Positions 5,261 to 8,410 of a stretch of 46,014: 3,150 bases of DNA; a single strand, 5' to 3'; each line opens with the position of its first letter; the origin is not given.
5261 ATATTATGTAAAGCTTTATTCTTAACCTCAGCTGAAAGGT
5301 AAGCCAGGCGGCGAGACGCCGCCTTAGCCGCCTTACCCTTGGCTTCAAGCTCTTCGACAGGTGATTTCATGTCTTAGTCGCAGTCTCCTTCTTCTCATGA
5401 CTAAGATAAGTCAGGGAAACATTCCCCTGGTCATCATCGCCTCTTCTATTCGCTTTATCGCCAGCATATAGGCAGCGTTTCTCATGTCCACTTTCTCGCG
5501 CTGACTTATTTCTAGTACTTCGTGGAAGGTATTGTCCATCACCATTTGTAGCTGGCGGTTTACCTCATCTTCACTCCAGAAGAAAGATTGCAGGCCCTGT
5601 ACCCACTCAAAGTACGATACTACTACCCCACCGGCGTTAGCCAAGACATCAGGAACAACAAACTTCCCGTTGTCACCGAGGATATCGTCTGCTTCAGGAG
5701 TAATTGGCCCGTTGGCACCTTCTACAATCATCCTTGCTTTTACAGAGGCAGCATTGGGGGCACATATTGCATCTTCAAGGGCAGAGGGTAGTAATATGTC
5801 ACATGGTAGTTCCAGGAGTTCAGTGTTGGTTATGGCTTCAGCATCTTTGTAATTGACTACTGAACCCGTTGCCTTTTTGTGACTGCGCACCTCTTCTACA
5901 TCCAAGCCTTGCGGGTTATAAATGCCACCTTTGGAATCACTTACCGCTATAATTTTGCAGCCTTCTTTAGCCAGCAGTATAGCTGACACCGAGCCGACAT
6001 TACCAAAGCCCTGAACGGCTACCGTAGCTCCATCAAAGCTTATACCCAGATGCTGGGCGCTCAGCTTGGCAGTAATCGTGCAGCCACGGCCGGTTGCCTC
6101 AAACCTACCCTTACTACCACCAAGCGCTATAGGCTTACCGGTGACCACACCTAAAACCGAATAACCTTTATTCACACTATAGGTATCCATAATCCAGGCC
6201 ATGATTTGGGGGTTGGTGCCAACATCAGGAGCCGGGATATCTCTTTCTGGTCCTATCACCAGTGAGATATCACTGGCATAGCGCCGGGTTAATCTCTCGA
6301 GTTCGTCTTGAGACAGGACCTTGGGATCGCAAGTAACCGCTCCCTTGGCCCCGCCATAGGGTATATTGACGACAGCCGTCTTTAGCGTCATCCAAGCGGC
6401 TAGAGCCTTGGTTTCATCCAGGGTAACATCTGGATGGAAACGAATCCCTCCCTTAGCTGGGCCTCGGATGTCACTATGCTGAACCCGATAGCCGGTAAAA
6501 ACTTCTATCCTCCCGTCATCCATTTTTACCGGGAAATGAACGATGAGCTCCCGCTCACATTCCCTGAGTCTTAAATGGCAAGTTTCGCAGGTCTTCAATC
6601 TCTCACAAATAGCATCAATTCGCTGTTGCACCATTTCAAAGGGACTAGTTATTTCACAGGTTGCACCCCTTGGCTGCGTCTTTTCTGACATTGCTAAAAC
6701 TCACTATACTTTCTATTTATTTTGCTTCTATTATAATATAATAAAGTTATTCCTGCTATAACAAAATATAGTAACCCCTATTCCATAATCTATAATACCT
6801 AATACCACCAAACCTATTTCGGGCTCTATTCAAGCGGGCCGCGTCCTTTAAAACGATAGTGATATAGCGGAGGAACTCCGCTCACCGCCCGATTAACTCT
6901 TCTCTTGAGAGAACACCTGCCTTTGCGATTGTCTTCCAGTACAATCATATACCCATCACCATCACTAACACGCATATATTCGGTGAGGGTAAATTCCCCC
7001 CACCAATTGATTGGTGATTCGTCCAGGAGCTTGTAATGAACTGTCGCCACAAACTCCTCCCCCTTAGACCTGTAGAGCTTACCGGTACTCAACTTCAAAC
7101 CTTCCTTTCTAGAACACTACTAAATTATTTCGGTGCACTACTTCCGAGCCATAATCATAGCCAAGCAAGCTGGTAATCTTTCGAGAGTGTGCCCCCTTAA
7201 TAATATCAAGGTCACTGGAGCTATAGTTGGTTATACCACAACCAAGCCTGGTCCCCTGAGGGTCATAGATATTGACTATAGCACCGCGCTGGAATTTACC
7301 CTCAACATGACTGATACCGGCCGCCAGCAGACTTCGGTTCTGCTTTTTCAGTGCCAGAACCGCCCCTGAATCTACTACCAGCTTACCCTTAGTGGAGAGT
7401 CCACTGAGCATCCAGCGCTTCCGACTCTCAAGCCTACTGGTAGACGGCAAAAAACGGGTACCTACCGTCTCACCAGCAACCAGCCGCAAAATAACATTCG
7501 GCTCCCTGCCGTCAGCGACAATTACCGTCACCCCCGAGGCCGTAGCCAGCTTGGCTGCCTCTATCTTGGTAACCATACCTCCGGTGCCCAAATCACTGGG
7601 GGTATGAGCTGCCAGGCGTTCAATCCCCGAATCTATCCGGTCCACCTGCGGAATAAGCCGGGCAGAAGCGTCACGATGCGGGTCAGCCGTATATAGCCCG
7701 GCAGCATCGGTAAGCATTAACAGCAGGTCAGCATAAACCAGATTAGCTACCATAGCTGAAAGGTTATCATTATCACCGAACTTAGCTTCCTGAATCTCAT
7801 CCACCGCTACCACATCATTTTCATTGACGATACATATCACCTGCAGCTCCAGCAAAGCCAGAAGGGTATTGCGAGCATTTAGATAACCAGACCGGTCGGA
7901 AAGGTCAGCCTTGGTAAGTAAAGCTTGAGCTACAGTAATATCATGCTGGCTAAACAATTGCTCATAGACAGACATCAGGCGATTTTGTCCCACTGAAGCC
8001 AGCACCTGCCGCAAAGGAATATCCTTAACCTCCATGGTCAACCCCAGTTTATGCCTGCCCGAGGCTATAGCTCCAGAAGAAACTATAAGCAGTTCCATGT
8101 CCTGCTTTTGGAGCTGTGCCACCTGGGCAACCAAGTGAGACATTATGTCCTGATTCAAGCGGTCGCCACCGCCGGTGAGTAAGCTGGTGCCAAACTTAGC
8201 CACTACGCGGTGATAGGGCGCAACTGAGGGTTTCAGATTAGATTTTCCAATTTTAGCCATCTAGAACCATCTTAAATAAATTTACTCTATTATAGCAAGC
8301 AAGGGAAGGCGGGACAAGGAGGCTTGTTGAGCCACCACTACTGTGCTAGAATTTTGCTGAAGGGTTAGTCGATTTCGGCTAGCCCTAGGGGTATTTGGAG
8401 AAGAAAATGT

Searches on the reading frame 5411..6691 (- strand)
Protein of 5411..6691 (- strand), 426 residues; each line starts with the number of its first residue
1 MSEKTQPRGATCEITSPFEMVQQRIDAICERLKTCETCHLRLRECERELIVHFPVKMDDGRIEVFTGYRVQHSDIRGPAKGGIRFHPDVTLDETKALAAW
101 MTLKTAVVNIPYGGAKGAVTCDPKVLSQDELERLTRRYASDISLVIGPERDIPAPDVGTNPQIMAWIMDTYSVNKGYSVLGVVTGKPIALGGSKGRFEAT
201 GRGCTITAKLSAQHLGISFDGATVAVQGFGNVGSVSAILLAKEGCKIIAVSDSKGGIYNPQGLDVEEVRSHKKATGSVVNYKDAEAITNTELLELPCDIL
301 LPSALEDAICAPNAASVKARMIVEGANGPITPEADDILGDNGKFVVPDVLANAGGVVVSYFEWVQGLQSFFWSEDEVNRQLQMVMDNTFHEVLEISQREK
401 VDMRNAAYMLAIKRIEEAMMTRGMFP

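Call 54: search_protein_families(library=ncbifam, proteins=[window:5411-6691:-], max_evalue=1e-10)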
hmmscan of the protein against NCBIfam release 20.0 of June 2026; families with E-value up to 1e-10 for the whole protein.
window:5411-6691:- (426 aa): 6 families
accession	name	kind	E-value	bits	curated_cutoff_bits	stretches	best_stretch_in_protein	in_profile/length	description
NF040817.1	GdhA_Arch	equivalog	3.1e-166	553.7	750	1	16-425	5-417/419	glutamate dehydrogenase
NF041398.1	GluDhGdhB_Halo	equivalog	2.9e-147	490.8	620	1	16-426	2-410/410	glutamate dehydrogenase GdhB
NF006929.0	PRK09414.1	equivalog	1.6e-76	258.1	536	1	40-424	52-444/445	NADP-specific glutamate dehydrogenase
NF010633.0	PRK14030.1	subfamily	5.1e-59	200.5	743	1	41-424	49-444/445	glutamate dehydrogenase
NF010634.0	PRK14031.1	equivalog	1.3e-57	195.3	822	1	25-424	31-443/444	NADP-specific glutamate dehydrogenase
NF035922.1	Trp_DH_ScyB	equivalog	2.1e-20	73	600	1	72-419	31-343/346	tryptophan dehydrogenase ScyB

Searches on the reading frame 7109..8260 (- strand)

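Call 54: search_protein_families(library=ncbifam, proteins=[window:7109-8260:-], max_evalue=1e-10)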
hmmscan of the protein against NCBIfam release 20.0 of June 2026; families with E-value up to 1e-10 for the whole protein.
window:7109-8260:- (383 aa): 4 families
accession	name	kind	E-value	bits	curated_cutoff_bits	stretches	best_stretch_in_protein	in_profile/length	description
TIGR01027.1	proB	equivalog_domain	5.2e-132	440.4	186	1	18-381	2-362/363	glutamate 5-kinase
TIGR01092.1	P5CS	equivalog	2.3e-50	171.6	796.75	1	17-271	8-274/715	delta l-pyrroline-5-carboxylate synthetase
TIGR02076.1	pyrH_arch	equivalog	4.2e-11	42.9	158.05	1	164-268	118-219/222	UMP kinase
NF040647.1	IPPK_Arch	equivalog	4.3e-11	42.6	120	1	130-269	121-258/259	isopentenyl phosphate kinase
